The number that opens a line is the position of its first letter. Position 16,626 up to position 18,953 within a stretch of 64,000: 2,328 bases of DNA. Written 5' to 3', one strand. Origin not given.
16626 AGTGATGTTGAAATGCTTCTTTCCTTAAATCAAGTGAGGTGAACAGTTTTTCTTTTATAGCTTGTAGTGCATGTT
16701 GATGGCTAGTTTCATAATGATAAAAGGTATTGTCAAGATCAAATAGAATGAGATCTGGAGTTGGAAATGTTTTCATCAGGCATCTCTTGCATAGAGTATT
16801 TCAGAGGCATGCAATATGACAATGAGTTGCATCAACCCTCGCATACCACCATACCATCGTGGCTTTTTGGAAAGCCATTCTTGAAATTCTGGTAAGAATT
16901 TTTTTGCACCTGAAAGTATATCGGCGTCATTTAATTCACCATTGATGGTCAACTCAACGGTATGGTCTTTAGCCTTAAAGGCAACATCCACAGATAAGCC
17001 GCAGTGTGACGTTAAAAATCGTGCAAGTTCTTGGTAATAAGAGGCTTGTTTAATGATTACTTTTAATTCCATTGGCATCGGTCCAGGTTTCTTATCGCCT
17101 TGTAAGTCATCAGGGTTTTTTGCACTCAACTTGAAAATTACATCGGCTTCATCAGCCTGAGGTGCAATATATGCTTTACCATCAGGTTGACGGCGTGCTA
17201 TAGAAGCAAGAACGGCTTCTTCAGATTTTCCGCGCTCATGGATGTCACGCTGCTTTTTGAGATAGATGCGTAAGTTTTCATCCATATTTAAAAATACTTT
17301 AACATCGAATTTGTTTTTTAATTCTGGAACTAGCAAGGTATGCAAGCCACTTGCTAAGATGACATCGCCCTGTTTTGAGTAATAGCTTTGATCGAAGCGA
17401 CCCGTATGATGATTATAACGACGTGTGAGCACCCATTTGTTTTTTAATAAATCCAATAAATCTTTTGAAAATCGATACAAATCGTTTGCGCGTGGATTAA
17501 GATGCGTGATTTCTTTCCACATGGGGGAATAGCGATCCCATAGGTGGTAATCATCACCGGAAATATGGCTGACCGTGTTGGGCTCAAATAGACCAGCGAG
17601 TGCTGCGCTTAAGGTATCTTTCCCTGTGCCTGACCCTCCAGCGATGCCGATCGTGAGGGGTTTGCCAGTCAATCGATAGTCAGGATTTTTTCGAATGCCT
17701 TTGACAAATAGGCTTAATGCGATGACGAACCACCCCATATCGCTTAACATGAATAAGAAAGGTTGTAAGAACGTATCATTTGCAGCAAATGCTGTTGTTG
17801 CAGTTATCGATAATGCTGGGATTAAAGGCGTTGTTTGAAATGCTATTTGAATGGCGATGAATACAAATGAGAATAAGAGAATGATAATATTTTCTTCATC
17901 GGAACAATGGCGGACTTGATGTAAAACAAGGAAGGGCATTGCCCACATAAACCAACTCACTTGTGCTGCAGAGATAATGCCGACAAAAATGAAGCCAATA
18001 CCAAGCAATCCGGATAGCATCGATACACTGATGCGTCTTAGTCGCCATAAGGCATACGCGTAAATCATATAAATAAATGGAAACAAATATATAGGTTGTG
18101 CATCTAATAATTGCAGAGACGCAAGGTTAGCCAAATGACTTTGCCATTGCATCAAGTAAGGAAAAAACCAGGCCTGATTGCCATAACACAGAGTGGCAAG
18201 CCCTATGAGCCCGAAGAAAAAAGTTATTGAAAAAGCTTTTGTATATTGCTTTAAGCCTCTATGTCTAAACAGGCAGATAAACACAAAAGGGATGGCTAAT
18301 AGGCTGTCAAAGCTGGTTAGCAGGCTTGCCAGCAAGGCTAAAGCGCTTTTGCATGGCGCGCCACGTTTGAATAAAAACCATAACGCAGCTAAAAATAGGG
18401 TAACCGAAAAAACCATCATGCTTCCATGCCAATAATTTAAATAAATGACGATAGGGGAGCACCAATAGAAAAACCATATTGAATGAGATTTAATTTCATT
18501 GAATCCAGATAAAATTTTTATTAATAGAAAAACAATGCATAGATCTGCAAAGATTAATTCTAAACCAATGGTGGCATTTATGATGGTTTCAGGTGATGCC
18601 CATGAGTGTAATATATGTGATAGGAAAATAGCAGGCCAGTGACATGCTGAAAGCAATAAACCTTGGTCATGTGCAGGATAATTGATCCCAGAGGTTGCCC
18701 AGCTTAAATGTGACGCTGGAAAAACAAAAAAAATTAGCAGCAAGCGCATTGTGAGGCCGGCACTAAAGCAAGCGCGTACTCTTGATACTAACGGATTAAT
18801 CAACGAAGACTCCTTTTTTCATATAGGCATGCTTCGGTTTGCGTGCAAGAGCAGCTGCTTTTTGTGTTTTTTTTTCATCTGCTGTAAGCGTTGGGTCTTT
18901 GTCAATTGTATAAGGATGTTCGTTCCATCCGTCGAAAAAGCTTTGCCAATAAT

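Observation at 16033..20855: Convergent operon next to the T4SS: HAD phosphatase, membrane-domain/P-loop-kinase fusion, nucleotidyltransferase and class II aldolase-like protein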

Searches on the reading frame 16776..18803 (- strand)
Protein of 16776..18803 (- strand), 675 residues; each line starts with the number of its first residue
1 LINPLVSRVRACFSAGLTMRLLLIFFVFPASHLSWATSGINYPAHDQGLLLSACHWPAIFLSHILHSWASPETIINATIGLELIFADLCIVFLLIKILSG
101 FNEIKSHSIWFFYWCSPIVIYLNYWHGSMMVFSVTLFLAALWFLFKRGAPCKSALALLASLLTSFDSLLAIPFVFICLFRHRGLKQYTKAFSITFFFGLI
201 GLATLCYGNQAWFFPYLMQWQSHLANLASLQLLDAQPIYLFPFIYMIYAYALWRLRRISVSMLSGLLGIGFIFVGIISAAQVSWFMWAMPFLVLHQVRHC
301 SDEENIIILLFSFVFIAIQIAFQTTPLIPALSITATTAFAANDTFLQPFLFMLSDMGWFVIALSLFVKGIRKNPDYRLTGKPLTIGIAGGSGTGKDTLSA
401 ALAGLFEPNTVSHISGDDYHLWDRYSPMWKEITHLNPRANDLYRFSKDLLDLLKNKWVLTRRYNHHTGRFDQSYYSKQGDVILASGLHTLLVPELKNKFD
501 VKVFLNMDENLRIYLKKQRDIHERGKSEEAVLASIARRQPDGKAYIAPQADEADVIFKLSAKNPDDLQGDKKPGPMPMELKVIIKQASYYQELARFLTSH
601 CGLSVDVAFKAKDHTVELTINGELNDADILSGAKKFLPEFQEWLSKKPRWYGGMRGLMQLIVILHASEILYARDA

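Call 3: search_protein_families(library=pfam, proteins=[window:16776-18803:-], max_evalue=0.01)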
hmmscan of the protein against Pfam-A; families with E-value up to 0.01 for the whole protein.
window:16776-18803:- (675 aa): 1 family
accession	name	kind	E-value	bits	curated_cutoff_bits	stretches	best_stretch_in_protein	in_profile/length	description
PF00485.24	PRK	-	2.7e-33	115.9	22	1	385-559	2-189/196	Phosphoribulokinase / Uridine kinase family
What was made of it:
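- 16776..17687 (-): C-terminal phosphoribulokinase-type kinase domain of the fusion (aa ~373-675, including the stop codon). Pfam PRK 2.7e-33 (call 3).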

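Call 4: search_protein_families(library=ncbifam, proteins=[window:16776-18803:-], max_evalue=0.01)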
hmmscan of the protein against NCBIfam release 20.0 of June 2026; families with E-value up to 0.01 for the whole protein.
window:16776-18803:- (675 aa): 6 families
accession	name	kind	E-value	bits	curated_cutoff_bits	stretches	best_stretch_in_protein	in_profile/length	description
NF005655.0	PRK07429.1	subfamily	2e-47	161.9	236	1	381-600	7-222/326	phosphoribulokinase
NF004018.0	PRK05480.1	equivalog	9.6e-23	80.7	180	1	381-563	5-191/210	uridine kinase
TIGR00235.1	udk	equivalog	1.2e-16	60.9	220.3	1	383-563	7-191/207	uridine kinase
NF011997.0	PRK15453.1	equivalog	3.1e-11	43.2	362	1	385-558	8-206/290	phosphoribulokinase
NF006743.0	PRK09270.1-2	equivalog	5.8e-05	22.3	227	1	384-423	30-69/217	nucleoside/nucleotide kinase family protein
NF004861.0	PRK06217.1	equivalog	0.00015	21.2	203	0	385-442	4-57/183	hypothetical protein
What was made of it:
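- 16776..17687 (-): NCBIfam PRK subfamily 162 bits, below the cutoff of 236 (call 4).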

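Call 7: find_homologous_proteins(query=window:16776-18803:-)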
Query window:16776-18803:- (675 aa): 159 proteins with E <= 0.001 among 8000 candidates; the best 120 are listed.
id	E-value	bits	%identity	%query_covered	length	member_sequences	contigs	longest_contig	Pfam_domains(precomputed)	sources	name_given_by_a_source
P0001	0.0e+0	1511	100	97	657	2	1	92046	PF00485.25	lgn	-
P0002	2.6e-132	461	37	98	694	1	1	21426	PF00485.25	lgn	-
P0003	4.2e-123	430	37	84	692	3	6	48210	PF09594.17,PF00485.25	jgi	jgi:uridine kinase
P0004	3.0e-118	414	35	96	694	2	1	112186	PF00485.25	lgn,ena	-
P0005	2.1e-115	405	35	88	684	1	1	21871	PF00485.25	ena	-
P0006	4.8e-115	404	35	98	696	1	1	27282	PF00485.25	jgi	-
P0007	5.5e-115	403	34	97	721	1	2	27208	PF00485.25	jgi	-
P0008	8.9e-114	399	32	98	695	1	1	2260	PF00485.25,PF05208.20,PF26314.1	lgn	-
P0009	1.0e-113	399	35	92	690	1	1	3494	PF00485.25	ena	-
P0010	1.2e-113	399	35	92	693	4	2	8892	PF09594.17,PF00485.25,PF26314.1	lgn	-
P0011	3.5e-113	397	36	88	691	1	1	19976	PF00485.25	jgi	-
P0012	2.8e-112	395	33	98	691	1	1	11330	PF00485.25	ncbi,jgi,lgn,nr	ncbi:MAG: phosphoribulokinase/uridine kinase [Alphaproteobacteria bacterium]|nr:phosphoribulokinase/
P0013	6.0e-111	390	32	98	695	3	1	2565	PF09594.17,PF00485.25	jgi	jgi:uridine kinase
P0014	3.6e-110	388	37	83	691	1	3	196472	PF00485.25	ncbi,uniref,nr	ncbi:phosphoribulokinase/uridine kinase [Azospirillum formosense]|uniref:phosphoribulokinase n=1 Tax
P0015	8.7e-110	386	34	98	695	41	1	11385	PF00485.25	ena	-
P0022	1.6e-107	379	32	98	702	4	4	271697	PF00485.25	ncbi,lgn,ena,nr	ncbi:MAG TPA: phosphoribulokinase/uridine kinase [Roseomonas sp.]|nr:phosphoribulokinase/uridine kin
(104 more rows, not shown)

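Call 8: find_encoding_contigs(protein=P0014, flank=8000, max_places=2)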
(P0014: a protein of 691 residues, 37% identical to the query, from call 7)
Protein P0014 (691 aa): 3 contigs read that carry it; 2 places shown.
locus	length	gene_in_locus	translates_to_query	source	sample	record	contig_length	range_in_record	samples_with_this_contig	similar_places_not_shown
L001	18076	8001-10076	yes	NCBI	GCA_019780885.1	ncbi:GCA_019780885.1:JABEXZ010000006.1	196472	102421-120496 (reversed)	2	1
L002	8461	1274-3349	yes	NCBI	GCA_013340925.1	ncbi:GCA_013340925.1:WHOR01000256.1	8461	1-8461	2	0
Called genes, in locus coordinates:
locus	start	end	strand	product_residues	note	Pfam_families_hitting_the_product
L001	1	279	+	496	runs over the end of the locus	PF13489:Methyltransf_23, PF07021:MetW (weak), PF08241:Methyltransf_11, PF08242:Methyltransf_12, PF13649:Methyltransf_25, PF13847:Methyltransf_31, PF00535:Glycos_transf_2, PF13641:Glyco_tranf_2_3, +1 more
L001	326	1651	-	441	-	PF07756:DUF1612 (weak)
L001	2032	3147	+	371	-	PF00589:Phage_integrase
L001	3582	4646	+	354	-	PF00596:Aldolase_II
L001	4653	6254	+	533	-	PF00483:NTP_transferase, PF01128:IspD (faint), PF12804:NTP_transf_3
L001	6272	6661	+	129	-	PF04138:GtrA_DPMS_TM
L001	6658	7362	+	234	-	PF00535:Glycos_transf_2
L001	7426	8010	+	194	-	-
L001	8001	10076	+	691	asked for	PF00485:PRK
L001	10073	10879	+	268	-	PF00702:Hydrolase, PF13419:HAD_2, PF13242:Hydrolase_like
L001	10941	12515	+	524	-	-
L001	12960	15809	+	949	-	PF14252:DUF4347, PF00353:HemolysinCabind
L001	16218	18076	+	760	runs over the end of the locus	PF14252:DUF4347, PF00353:HemolysinCabind, PF02095:Extensin_1 (weak)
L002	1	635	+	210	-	?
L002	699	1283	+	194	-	-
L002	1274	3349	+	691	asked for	PF00485:PRK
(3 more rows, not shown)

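Call 9: find_encoding_contigs(protein=P0022, flank=8000, max_places=2)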
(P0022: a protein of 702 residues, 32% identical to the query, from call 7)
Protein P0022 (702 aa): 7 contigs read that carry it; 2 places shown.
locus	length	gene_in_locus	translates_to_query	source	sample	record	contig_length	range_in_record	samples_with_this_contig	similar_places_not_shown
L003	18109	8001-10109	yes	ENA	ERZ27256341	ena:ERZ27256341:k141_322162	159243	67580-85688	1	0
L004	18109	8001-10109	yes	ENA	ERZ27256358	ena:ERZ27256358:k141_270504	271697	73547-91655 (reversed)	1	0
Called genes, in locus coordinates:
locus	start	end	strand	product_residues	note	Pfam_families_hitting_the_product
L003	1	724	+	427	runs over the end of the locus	-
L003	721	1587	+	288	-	PF00248:Aldo_ket_red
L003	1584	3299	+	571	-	PF00890:FAD_binding_2 (faint), PF07992:Pyr_redox_2 (weak), PF13450:NAD_binding_8 (faint), PF05199:GMC_oxred_C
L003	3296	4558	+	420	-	PF13439:Glyco_transf_4, PF13579:Glyco_trans_4_4, PF13692:Glyco_trans_1_4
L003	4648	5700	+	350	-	PF00596:Aldolase_II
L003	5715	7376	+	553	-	PF00483:NTP_transferase (faint), PF12804:NTP_transf_3 (weak)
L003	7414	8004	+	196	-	-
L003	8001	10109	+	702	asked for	PF00485:PRK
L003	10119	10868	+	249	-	PF00702:Hydrolase, PF13419:HAD_2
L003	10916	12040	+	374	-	-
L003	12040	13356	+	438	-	-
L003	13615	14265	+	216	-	PF04542:Sigma70_r2, PF08281:Sigma70_r4_2, PF04545:Sigma70_r4 (weak)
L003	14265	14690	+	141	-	-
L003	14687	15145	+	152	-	PF13801:Metal_resist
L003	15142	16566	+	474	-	PF02321:OEP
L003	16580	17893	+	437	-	PF25919:BSH_CusB (faint), PF25917:BSH_RND, PF25973:BSH_CzcB, PF25984:BSH_YknX (faint), PF25876:HH_MFP_RND, PF25944:Beta-barrel_RND, PF25954:Beta-barrel_RND_2 (weak), PF25967:RND-MFP_C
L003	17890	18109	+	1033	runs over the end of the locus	PF00873:ACR_tran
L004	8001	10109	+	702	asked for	PF00485:PRK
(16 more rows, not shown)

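Call 10: find_encoding_contigs(protein=P0001, flank=8000, max_places=2)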
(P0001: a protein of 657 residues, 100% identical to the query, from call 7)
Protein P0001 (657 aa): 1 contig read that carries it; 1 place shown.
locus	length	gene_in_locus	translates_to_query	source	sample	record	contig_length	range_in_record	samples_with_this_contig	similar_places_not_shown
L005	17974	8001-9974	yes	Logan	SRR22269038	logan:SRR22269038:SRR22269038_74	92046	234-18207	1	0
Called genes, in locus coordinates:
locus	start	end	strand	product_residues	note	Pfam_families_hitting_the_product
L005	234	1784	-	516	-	PF00916:Sulfate_transp, PF01740:STAS (faint)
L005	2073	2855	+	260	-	PF14023:Bestrophin-like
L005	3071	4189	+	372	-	PF13173:AAA_14 (faint)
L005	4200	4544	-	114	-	PF02627:CMD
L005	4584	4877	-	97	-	PF03992:ABM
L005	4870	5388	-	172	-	PF01035:DNA_binding_1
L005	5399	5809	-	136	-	PF01894:YjbQ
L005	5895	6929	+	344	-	PF00596:Aldolase_II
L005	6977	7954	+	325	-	PF00483:NTP_transferase (weak), PF12804:NTP_transf_3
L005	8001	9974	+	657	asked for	PF00485:PRK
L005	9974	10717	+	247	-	PF00702:Hydrolase, PF13419:HAD_2, PF13242:Hydrolase_like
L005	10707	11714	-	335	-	PF00437:T2SSE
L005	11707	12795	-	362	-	PF03743:TrbI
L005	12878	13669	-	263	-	PF03524:CagX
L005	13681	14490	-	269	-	PF04335:VirB8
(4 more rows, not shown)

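Call 14: find_related_loci(query=A1, collection=genome_contigs, flank=8000)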
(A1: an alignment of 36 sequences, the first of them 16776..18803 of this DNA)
Query A1 (675 aa) in genome_contigs; peptide patterns used: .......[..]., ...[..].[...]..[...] (x = any residue, [..] = any of these).
354 stretches matched a pattern; 339 encode a relative of the query (tblastn E <= 1e-3); the best 80 are kept; 80 distinct loci.
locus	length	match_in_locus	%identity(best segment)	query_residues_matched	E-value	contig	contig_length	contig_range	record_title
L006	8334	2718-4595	38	44-673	1e-139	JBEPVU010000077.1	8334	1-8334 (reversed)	MAG: Gammaproteobacteria bacterium isolate 22E.semibin_refined.170 NODE_8195_length_8334_cov_5.894673, whole genome shot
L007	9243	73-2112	35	10-675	1e-121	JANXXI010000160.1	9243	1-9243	MAG: Acidobacteria bacterium isolate GL140_2_metabat_67_sub GL140_2_k141_2877359, whole genome shotgun sequence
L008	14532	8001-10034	34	13-673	6e-120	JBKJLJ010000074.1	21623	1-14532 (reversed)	MAG: Bryobacteraceae bacterium isolate ant_bin.280 k117_1752947, whole genome shotgun sequence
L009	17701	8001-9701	38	105-673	2e-118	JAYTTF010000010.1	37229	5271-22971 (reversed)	MAG: Bryobacterales bacterium isolate GFS_5321 GFS_5321_9, whole genome shotgun sequence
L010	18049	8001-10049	36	8-673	2e-118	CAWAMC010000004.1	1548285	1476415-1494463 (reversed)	MAG: uncultured Gammaproteobacteria bacterium isolate MFD04716.bin.2.62 genome assembly, contig: contig_4434, whole geno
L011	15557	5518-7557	33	13-675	7e-118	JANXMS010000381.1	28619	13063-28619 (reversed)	MAG: Acidobacteria bacterium isolate 338R_concoct_101 338R_k141_826490, whole genome shotgun sequence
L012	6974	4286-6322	33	12-673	4e-118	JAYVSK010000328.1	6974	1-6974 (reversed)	MAG: Lysobacter sp. isolate GL74_DN_concoct_234_sub GL74_DN_concoct_234_sub_327, whole genome shotgun sequence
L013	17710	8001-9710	37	105-673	2e-117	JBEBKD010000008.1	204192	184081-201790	MAG: Lysobacteraceae bacterium isolate TF_15 NODE_14_length_204192_cov_45.397343, whole genome shotgun sequence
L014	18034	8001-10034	36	13-673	2e-116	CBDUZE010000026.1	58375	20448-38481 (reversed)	MAG TPA_asm: uncultured Alphaproteobacteria bacterium isolate SRR22302348_concoct_16 genome assembly, contig: ERZ2507359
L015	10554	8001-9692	38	111-673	1e-115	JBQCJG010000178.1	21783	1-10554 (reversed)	MAG: Lysobacteraceae bacterium isolate bin937 k141_2479644, whole genome shotgun sequence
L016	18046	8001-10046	33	12-675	2e-115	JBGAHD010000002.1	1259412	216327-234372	MAG: Ahniellaceae bacterium isolate MAG_MBR_H10.40 MBRH10-40_opera_contig_7, whole genome shotgun sequence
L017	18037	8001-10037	35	12-673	3e-115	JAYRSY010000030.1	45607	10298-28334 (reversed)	MAG: Lysobacteraceae bacterium isolate NJ_NJASGE1bin.25 NODE_691_length_45607_cov_12.781552, whole genome shotgun sequen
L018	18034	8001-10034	33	13-673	4e-114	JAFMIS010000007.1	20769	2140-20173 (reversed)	Bacterium isolate DEBay_Sum019D_L_G_100 NODE_2192_length_20769_cov_5.166602, whole genome shotgun sequence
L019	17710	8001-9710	36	105-673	2e-114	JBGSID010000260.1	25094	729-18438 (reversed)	MAG: Lysobacteraceae bacterium isolate JTS-AC120 k141_3223040, whole genome shotgun sequence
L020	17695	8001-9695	38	111-673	3e-113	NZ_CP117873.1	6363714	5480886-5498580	Lysobacter enzymogenes strain Lj46 chromosome, complete genome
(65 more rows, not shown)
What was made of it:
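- The fusion is conserved as a fusion in 83 loci, and 339 species representatives carry a homolog (calls 7, 14).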

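Call 16: search_protein_families(library=pfam, proteins=[L001:4653-6254:+, L001:6272-6661:+, L001:6658-7362:+, L001:7426-8010:+, L001:8001-10076:+, L001:10941-12515:+, L020:4200-5800:+, L020:7042-7629:+], max_evalue=1)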
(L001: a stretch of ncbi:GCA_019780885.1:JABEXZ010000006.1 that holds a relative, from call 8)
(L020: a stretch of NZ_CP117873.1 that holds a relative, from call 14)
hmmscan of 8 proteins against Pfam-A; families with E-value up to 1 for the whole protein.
L001:4653-6254:+ (533 aa): 3 families
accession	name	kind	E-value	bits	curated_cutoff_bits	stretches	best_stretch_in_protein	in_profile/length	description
PF12804.13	NTP_transf_3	-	2.2e-15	57.6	27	2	7-143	5-131/160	MobA-like NTP transferase domain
PF00483.29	NTP_transferase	-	3.3e-10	40.4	21.2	1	8-201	7-200/245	Nucleotidyl transferase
PF01128.25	IspD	-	4.6e-06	27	27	1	2-47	2-44/221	2-C-methyl-D-erythritol 4-phosphate cytidylyltransferase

L001:6272-6661:+ (129 aa): 1 family
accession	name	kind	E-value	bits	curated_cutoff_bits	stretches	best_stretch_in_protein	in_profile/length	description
PF04138.20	GtrA_DPMS_TM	-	1.1e-17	64.7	26.1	1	9-124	1-117/117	GtrA/DPMS, transmembrane domain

L001:6658-7362:+ (234 aa): 2 families
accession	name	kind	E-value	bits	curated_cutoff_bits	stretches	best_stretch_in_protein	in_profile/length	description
PF00535.33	Glycos_transf_2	-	1.7e-17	64.3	23.3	1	5-100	1-95/168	Glycosyl transferase family 2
PF13641.12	Glyco_tranf_2_3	-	0.0075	16.7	27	1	4-93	3-96/230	Glycosyltransferase like family 2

L001:7426-8010:+ (194 aa): 0 families

L001:8001-10076:+ (691 aa): 6 families
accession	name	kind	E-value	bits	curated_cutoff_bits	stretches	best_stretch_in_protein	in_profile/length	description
PF00485.24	PRK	-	1.1e-36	127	22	1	401-578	2-192/196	Phosphoribulokinase / Uridine kinase family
PF09594.16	GT87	-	0.002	18.4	25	1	66-331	1-235/237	Glycosyltransferase family 87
PF13238.12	AAA_18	-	0.01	16.7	29.4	1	401-528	1-104/128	AAA domain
PF06414.18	Zeta_toxin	-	0.071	13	22.3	1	395-436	13-55/199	Zeta toxin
PF14981.11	FAM165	-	0.12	12.8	25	1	179-206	14-40/50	FAM165 family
PF14897.12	EpsG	-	0.57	9.7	30.1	0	148-294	113-260/326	EpsG family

L001:10941-12515:+ (524 aa): 0 families

L020:4200-5800:+ (533 aa): 5 families
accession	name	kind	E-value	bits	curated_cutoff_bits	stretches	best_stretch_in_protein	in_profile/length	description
PF12804.13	NTP_transf_3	-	6.5e-15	56.1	27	2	9-143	7-131/160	MobA-like NTP transferase domain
PF00483.29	NTP_transferase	-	2.6e-11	44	21.2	1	8-192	7-189/245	Nucleotidyl transferase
PF01128.25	IspD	-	7.1e-05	23.1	27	1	2-45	2-42/221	2-C-methyl-D-erythritol 4-phosphate cytidylyltransferase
PF17532.7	DUF5451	-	0.11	13.3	25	1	12-84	54-126/148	Family of unknown function (DUF5451)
PF06973.17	DUF1297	-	0.26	11.2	23.8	0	447-515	99-161/188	Domain of unknown function (DUF1297)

L020:7042-7629:+ (195 aa): 0 families
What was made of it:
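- GtrA + GT2 as overlapping genes (calls 8, 16).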
